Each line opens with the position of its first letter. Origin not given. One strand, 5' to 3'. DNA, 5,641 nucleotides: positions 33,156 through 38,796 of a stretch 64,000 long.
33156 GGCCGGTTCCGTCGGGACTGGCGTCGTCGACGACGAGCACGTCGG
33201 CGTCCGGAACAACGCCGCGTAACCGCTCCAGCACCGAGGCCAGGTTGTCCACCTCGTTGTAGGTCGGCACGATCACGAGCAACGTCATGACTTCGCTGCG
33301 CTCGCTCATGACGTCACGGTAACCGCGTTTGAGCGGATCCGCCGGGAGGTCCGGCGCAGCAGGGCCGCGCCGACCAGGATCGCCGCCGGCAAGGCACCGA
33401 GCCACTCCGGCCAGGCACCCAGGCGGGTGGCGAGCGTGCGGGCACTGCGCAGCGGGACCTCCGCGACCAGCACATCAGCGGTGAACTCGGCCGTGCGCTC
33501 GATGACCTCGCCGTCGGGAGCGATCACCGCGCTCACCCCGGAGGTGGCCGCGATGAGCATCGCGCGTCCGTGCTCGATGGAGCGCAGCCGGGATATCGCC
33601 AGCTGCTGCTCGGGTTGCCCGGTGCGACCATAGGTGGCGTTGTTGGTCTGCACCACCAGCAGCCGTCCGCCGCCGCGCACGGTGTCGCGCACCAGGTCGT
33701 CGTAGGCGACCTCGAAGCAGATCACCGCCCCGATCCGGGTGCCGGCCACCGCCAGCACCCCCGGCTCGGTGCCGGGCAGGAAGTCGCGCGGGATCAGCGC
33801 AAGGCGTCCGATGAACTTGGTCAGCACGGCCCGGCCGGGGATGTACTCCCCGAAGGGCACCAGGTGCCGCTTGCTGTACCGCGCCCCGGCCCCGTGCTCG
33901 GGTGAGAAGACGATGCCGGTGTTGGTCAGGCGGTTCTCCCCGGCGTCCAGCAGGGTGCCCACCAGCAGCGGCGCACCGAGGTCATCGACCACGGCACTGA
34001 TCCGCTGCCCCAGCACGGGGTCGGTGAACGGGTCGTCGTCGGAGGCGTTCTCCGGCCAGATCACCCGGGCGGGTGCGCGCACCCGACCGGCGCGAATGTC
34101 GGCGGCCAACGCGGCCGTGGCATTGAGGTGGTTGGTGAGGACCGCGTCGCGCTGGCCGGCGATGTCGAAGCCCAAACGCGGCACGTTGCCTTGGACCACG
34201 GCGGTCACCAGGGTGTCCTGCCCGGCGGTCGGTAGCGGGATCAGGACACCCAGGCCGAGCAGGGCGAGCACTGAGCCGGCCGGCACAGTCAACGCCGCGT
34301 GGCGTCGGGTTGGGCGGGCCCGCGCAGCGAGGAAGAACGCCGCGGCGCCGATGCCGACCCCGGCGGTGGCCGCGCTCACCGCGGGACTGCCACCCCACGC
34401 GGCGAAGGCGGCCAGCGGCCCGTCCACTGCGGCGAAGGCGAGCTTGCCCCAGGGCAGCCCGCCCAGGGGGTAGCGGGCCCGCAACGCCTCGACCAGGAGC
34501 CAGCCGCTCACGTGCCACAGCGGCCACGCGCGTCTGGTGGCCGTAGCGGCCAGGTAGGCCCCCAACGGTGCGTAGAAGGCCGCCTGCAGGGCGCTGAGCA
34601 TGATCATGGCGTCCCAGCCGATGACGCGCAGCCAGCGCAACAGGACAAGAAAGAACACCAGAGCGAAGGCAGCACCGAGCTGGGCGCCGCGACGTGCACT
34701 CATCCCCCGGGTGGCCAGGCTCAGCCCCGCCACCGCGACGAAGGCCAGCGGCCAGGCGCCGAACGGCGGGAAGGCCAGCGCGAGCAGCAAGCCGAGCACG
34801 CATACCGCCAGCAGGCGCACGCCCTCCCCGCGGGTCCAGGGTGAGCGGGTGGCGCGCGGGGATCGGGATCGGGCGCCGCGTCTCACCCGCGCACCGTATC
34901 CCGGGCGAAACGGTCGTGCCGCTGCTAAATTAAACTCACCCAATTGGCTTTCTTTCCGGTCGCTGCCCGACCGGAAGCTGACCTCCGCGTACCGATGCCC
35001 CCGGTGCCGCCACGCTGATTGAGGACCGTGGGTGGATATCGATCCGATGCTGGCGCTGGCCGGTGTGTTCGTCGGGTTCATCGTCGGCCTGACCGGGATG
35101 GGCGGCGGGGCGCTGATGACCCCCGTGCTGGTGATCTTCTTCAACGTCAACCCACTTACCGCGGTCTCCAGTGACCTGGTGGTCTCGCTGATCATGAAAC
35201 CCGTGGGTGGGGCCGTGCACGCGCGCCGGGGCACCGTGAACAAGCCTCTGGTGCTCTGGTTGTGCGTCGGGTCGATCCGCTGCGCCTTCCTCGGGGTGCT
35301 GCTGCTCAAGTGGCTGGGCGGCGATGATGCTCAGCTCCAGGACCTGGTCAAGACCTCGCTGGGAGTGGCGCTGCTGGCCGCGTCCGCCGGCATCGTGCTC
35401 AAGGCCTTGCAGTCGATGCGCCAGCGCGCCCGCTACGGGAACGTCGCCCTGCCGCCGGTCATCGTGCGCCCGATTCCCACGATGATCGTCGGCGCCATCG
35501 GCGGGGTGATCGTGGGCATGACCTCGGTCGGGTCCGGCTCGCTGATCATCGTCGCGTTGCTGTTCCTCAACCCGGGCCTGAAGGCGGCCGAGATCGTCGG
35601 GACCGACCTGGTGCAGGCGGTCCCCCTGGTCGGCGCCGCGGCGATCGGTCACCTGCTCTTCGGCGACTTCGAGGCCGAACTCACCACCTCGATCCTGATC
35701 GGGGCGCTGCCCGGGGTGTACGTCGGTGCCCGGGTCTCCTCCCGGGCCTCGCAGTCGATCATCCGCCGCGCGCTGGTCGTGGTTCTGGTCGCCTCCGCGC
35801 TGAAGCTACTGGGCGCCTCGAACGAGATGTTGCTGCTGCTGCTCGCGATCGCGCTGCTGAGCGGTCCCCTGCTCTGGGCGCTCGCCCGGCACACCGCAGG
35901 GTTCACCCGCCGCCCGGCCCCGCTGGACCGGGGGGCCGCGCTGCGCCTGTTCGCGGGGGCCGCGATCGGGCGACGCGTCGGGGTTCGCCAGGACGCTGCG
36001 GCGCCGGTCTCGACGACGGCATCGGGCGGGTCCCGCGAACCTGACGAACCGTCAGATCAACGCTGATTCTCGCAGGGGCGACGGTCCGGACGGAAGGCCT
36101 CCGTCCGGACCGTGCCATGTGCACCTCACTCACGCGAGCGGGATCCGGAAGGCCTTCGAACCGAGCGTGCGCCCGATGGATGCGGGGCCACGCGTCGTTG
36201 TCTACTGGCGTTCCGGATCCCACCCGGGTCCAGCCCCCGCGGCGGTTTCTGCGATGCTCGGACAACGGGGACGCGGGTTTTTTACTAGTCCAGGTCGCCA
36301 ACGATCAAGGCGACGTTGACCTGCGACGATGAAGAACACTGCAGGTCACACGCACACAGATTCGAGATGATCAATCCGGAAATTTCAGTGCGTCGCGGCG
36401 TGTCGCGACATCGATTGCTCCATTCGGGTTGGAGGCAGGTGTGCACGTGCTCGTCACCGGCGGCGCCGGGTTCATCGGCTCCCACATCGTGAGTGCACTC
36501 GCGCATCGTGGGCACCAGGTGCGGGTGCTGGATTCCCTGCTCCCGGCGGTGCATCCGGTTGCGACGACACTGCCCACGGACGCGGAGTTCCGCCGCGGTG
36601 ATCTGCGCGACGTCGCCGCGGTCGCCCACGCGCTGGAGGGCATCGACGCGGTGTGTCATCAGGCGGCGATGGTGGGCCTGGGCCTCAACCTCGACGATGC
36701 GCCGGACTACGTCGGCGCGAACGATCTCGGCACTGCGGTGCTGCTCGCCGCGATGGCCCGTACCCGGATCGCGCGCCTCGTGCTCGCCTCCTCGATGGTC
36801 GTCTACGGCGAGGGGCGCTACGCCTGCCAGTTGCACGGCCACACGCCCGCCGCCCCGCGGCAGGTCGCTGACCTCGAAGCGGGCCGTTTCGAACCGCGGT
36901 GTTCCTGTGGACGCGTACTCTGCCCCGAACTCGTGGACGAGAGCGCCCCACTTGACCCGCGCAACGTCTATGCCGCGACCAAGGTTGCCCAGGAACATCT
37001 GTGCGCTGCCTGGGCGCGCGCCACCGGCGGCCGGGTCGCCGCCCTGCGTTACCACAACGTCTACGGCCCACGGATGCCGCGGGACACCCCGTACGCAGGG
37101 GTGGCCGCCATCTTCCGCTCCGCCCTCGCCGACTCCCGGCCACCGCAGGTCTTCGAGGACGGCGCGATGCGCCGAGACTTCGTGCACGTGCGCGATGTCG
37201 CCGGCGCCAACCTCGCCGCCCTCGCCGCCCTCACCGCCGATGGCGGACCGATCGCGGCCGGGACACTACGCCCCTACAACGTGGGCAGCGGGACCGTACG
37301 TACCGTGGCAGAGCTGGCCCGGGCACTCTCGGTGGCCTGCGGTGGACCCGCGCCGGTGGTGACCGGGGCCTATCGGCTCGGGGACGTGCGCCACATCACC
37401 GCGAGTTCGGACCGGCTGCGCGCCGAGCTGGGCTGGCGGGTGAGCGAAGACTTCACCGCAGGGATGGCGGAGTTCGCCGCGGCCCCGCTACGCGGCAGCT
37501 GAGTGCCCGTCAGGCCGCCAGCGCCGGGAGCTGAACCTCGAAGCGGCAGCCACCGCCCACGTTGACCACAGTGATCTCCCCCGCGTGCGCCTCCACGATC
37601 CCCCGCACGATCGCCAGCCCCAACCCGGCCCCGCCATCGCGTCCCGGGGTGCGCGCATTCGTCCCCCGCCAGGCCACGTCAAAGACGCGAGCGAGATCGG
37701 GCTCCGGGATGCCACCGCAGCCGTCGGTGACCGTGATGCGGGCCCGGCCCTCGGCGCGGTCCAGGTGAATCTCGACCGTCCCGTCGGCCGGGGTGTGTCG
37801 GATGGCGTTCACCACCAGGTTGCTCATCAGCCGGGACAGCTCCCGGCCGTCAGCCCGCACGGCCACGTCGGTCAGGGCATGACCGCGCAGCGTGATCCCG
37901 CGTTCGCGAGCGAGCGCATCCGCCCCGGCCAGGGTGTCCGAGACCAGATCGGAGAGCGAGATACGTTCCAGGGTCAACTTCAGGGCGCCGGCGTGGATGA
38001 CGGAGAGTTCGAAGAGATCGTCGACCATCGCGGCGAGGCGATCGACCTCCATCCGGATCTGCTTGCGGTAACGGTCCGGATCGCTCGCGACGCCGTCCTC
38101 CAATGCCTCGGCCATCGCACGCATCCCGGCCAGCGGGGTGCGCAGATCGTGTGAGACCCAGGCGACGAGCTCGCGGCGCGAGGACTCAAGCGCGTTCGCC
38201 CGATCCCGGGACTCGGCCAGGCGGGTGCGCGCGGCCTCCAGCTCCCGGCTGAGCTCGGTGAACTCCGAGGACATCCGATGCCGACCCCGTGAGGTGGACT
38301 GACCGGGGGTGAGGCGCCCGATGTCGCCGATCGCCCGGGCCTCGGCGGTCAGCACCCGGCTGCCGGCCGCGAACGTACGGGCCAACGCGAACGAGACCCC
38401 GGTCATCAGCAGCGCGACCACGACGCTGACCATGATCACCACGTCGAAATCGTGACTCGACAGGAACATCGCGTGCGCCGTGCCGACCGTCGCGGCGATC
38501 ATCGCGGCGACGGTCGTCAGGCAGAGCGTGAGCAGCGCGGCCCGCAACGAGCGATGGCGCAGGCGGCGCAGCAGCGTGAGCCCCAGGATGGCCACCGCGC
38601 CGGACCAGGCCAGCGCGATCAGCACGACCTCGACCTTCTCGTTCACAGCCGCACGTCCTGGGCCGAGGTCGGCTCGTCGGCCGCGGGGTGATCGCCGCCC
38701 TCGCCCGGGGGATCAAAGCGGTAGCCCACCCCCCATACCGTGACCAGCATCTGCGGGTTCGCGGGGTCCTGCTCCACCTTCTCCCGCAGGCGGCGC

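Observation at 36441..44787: Translationally coupled six-gene envelope-modification operon (GT2, DUF2064, methyltransferase, cyt-b/Mo-oxidoreductase, membrane protein, GT87) with its own two-component system and epimerase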

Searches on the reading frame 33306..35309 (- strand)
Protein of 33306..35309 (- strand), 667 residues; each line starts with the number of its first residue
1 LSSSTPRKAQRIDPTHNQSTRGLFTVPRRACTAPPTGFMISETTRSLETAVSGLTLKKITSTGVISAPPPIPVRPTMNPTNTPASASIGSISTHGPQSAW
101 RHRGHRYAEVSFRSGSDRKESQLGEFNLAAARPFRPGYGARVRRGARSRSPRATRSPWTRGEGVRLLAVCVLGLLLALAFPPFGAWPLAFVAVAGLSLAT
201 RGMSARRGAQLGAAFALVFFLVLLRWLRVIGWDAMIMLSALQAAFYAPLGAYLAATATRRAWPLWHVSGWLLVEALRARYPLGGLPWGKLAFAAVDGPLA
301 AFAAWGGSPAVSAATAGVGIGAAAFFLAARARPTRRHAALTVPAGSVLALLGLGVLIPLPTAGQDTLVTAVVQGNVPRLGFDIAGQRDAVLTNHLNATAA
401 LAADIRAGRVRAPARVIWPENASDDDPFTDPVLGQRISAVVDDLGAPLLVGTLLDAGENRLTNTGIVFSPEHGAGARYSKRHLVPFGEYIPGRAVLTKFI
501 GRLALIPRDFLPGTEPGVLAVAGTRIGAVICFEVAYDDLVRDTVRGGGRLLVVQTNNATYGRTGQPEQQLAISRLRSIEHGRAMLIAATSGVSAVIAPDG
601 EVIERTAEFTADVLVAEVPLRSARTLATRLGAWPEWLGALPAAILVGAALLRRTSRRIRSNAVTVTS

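Call 26: search_protein_families(library=pfam, proteins=[window:33306-35309:-], max_evalue=0.001)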
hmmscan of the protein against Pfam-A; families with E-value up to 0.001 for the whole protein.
window:33306-35309:- (667 aa): 2 families
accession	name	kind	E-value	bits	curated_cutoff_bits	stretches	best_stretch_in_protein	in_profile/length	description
PF20154.4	LNT_N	-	7.6e-25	88.4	27.1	1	173-319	2-157/159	Apolipoprotein N-acyltransferase N-terminal domain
PF00795.27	CN_hydrolase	-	3.2e-24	86.1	23.2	1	435-626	65-254/256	Carbon-nitrogen hydrolase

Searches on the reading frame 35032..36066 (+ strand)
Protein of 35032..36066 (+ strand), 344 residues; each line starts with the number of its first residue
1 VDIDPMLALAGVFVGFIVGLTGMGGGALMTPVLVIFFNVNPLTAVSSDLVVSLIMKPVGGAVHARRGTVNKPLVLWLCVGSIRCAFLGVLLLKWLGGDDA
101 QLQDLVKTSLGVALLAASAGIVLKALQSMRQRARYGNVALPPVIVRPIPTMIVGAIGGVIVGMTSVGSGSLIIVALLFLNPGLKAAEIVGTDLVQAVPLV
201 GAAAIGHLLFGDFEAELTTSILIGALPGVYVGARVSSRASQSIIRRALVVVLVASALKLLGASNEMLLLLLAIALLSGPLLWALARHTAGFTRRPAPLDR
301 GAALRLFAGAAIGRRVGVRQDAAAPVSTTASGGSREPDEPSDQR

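Call 26: search_protein_families(library=pfam, proteins=[window:35032-36066:+], max_evalue=0.001)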
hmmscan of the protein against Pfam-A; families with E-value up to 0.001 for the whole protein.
window:35032-36066:+ (344 aa): 1 family
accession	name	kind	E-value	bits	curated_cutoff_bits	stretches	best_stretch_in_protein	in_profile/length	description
PF01925.25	TauE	-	1.3e-42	146.5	32.6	1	7-259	1-237/237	Sulfite exporter TauE/SafE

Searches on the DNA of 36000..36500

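Call 70: search_rna_families(source=window, start=36000, end=36500, threshold=evalue, max_evalue=1)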
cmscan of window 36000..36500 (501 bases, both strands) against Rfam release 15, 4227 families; matches with E-value up to 1: 2.
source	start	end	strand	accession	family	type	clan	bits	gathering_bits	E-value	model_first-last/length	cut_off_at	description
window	36079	36115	-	RF00729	mir-278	Gene; miRNA;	-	18.4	55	0.12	1-75/75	no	mir-278 microRNA precursor family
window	36083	36111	+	RF00729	mir-278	Gene; miRNA;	-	16.6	55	0.42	1-75/75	no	mir-278 microRNA precursor family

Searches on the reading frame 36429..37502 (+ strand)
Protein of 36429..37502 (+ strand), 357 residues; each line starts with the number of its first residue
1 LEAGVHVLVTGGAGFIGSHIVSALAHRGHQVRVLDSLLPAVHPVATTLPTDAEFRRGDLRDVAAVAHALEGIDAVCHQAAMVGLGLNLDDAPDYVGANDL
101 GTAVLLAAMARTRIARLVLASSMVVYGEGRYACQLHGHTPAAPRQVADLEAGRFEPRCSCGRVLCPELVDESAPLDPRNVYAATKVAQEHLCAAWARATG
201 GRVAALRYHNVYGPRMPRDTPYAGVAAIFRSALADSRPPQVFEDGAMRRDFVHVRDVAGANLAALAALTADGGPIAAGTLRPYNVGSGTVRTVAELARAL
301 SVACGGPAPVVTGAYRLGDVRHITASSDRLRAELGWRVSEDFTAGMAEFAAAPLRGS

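Call 5: search_protein_families(library=pfam, proteins=[window:36429-37502:+], max_evalue=0.01)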
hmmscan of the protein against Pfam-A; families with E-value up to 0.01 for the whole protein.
window:36429-37502:+ (357 aa): 9 families
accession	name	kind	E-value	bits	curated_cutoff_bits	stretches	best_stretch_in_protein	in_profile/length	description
PF01370.27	Epimerase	-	1.6e-47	162.4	20.9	2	7-131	1-124/240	NAD dependent epimerase/dehydratase family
PF16363.11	GDP_Man_Dehyd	-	4.6e-37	128.7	27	2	8-144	1-150/332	GDP-mannose 4,6 dehydratase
PF01073.25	3Beta_HSD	-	2.2e-17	63.4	22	1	8-137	1-132/280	3-beta hydroxysteroid dehydrogenase/isomerase family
PF13460.12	NAD_binding_10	-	2.6e-11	44.2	27.2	1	11-128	1-104/184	NAD(P)H-binding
PF02719.21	Polysacc_synt_2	-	2.9e-09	37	20.2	1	7-122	1-128/293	Polysaccharide biosynthesis protein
PF07993.18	NAD_binding_4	-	7.9e-09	35.5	20.1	1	66-226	83-216/258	Male sterility protein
PF04321.23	RmlD_sub_bind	-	2.6e-07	30.4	27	1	6-126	2-105/287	RmlD substrate binding domain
PF05368.20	NmrA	-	1.4e-06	28.6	27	1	7-77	5-75/298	NmrA-like family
PF00106.31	adh_short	-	2.9e-06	27.3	26.6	1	6-73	2-72/195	short chain dehydrogenase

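Call 6: search_protein_families(library=ncbifam, proteins=[window:36429-37502:+], max_evalue=0.01)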
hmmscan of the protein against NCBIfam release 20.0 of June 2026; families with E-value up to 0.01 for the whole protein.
window:36429-37502:+ (357 aa): 43 families (the best 25 are shown)
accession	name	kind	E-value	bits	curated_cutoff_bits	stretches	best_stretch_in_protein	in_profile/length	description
TIGR01179.1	galE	equivalog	4.7e-43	147.3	262.3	2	7-130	2-129/332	UDP-glucose 4-epimerase GalE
NF007956.0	PRK10675.1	subfamily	2.8e-29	102.3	394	2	6-129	2-131/338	UDP-glucose 4-epimerase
TIGR01181.1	dTDP_gluc_dehyt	equivalog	1.1e-28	100.2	365.1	2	169-348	139-306/321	dTDP-glucose 4,6-dehydratase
TIGR04180.1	EDH_00030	hypoth_equivalog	6.6e-26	91.1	475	2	7-133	1-132/297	NAD-dependent 4,6-dehydratase LegB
TIGR02197.1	heptose_epim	equivalog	3.7e-25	88.7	274.6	2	171-305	128-261/316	ADP-glyceromanno-heptose 6-epimerase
NF042422.1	oxyalk_red_OleD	equivalog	7.5e-20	71.5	580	1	6-128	2-116/329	2-alkyl-3-oxoalkanoate reductase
TIGR03466.1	HpnA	hypoth_equivalog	2.5e-19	69.3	367.65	1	6-134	2-125/327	hopanoid-associated sugar epimerase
NF008360.0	PRK11150.1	equivalog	8.8e-17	61.3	452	2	175-267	134-227/310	ADP-glyceromanno-heptose 6-epimerase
NF011728.1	PRK15181.1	equivalog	1.4e-15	57.2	760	2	177-298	161-276/348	Vi polysaccharide biosynthesis UDP-N-acetylglucosaminuronic acid C-4 epimerase TviC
NF007582.0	PRK10217.1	equivalog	2.3e-14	53.3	698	2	169-347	148-325/355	dTDP-glucose 4,6-dehydratase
NF007490.0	PRK10084.1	subfamily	5.6e-14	51.9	649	1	6-347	2-328/361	dTDP-glucose 4,6-dehydratase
NF052578.1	StrlDmthSdmBMthl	equivalog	4.1e-13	49.8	600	1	7-127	3-118/328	sterol demethylase protein SdmB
NF042423.1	oxyalk_red_Shew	equivalog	4.9e-13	48.8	580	1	6-142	10-138/331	2-alkyl-3-oxoalkanoate reductase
NF043036.1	ErythonDh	equivalog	4e-12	46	325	1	6-143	2-145/321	D-erythronate dehydrogenase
NF047922.1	GDPFucSynFcl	equivalog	4.7e-12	46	500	1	174-348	126-296/308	GDP-L-fucose synthase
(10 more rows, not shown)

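Call 74: search_solved_structures(query=window:36429-37502:+, max_evalue=1e-20)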
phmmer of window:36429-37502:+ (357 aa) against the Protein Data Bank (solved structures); distinct sequences matched with E-value up to 1e-20: 37.
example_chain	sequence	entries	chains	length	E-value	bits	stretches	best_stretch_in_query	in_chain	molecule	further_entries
6wjb_A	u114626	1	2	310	1.1e-41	146.7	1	170-335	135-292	NAD-dependent epimerase/dehydratase family protein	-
6wj9_A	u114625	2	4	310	1e-40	143.5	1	170-335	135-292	NAD-dependent epimerase/dehydratase family protein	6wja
2p5u_A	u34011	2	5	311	1.4e-30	110.2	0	163-346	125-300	UDP-glucose 4-epimerase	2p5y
6kv9_A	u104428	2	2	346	9.6e-29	104.1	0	6-128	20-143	MoeE5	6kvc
4lis_A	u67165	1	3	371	7.8e-28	101.1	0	6-130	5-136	UDP-glucose 4-epimerase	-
3icp_A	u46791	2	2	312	1.5e-25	93.6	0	171-339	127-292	NAD-dependent epimerase/dehydratase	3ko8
1lrk_A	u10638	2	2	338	1.5e-25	93.6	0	6-130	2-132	UDP-glucose 4-epimerase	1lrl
1lrj_A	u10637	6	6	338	1.5e-25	93.6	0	6-130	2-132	UDP-glucose 4-epimerase | UDP-GALACTOSE 4-EPIMERASE | UDP-GALACTOSE-4-EPIMERASE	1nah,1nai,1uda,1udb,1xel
8rdg_A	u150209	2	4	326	2e-25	93.2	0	6-130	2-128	SDR family NAD(P)-dependent oxidoreductase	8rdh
1udc_A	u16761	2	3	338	2.2e-25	93.1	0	6-130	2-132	UDP-GALACTOSE-4-EPIMERASE | UDP-GALACTOSE 4-EPIMERASE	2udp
4zrm_A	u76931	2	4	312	2.7e-25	92.8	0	177-343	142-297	UDP-glucose 4-epimerase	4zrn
1kvu_A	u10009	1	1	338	3.5e-25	92.4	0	6-129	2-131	UDP-GALACTOSE 4-EPIMERASE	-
1kvs_A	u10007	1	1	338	4.1e-25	92.2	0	6-130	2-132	UDP-GALACTOSE 4-EPIMERASE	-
1kvq_A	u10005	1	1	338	4.4e-25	92.1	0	6-130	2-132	UDP-GALACTOSE 4-EPIMERASE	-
1kvr_A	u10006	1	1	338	6.2e-25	91.6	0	6-130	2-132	UDP-GALACTOSE 4-EPIMERASE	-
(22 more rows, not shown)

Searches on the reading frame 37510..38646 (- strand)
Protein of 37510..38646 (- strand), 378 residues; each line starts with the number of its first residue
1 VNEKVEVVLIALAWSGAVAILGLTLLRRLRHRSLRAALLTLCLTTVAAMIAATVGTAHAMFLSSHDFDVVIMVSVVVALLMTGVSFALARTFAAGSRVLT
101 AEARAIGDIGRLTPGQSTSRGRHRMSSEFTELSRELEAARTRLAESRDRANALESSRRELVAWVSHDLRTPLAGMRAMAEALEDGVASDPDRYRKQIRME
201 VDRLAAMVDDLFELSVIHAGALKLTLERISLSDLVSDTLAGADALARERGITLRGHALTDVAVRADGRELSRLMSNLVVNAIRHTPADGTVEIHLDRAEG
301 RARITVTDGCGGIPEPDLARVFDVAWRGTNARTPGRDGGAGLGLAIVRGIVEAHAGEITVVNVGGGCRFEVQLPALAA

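Call 5: search_protein_families(library=pfam, proteins=[window:37510-38646:-], max_evalue=0.01)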
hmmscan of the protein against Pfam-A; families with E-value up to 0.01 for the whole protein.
window:37510-38646:- (378 aa): 4 families
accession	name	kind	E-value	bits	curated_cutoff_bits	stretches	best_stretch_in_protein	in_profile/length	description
PF02518.31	HATPase_c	-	3.2e-24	85.9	26.4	1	266-375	2-109/111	Histidine kinase-, DNA gyrase B-, and HSP90-like ATPase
PF00512.31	HisKA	-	6.4e-15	55.4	26.9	1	156-219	1-65/66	His Kinase A (phospho-acceptor) domain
PF13581.12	HATPase_c_2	-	5e-05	23.8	27.4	1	277-354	39-112/127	Histidine kinase-like ATPase domain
PF11361.13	DUF3159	-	0.0052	17.1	34.2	0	10-84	29-106/188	Protein of unknown function (DUF3159)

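Call 6: search_protein_families(library=ncbifam, proteins=[window:37510-38646:-], max_evalue=0.01)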
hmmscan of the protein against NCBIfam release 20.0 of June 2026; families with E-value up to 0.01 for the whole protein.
window:37510-38646:- (378 aa): 75 families (the best 25 are shown)
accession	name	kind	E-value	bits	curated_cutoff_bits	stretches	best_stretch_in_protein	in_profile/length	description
NF046044.1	PnpS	equivalog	3.2e-49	168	400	1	151-374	164-390/390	two-component system histidine kinase PnpS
TIGR02966.1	phoR_proteo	equivalog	3.8e-46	157.6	334.2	1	149-372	106-332/333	phosphate regulon sensor histidine kinase PhoR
NF033092.0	HK_WalK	equivalog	4.3e-45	154.4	725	1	152-374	367-593/594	cell wall metabolism sensor histidine kinase WalK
NF041735.1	hist_kin_RppB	equivalog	1.5e-41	142.6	400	1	161-374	220-438/438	two-component system sensor histidine kinase RppB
NF007837.0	PRK10549.1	equivalog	1.5e-41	142.6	603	1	84-375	174-458/466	envelope stress sensor histidine kinase BaeS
NF012163.2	BaeS_SmeS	equivalog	3.6e-41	141.6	500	1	70-373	166-456/457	sensor histidine kinase efflux regulator BaeS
TIGR01386.1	cztS_silS_copS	subfamily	1.2e-39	136.6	292.55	1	47-374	144-457/457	heavy metal sensor histidine kinase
NF040691.1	MtrAB_MtrB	equivalog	1.5e-38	133.1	450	1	70-376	190-493/507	MtrAB system histidine kinase MtrB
NF033091.0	HK_VanS_ACDEFG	equivalog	9.9e-38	129.9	400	1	123-374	40-293/293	vancomycin resistance histidine kinase VanS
NF008312.0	PRK11100.1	equivalog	3.9e-37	128.2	356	1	97-374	211-473/477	two-component system sensor histidine kinase CreC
NF007898.0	PRK10604.1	equivalog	1.9e-33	116.3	478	1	114-375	176-423/433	two-component system sensor histidine kinase RstB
TIGR02956.1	TMAO_torS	equivalog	2.6e-31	108.6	676.5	1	127-374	434-681/967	TMAO reductase system sensor histidine kinase/response regulator TorS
NF047465.1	hybrid_HK_LvrA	exception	1.1e-30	106.3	1200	1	129-377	174-424/819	hybrid histidine kinase/response regulator LvrA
NF041832.1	near_NosP_CTERM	subfamily_domain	5.2e-30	104.7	400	1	155-375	5-225/370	NahK/ErcS family hybrid sensor histidine kinase/response regulator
NF007007.0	PRK09470.1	equivalog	7e-30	104.3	486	1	69-375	169-459/463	envelope stress sensor histidine kinase CpxA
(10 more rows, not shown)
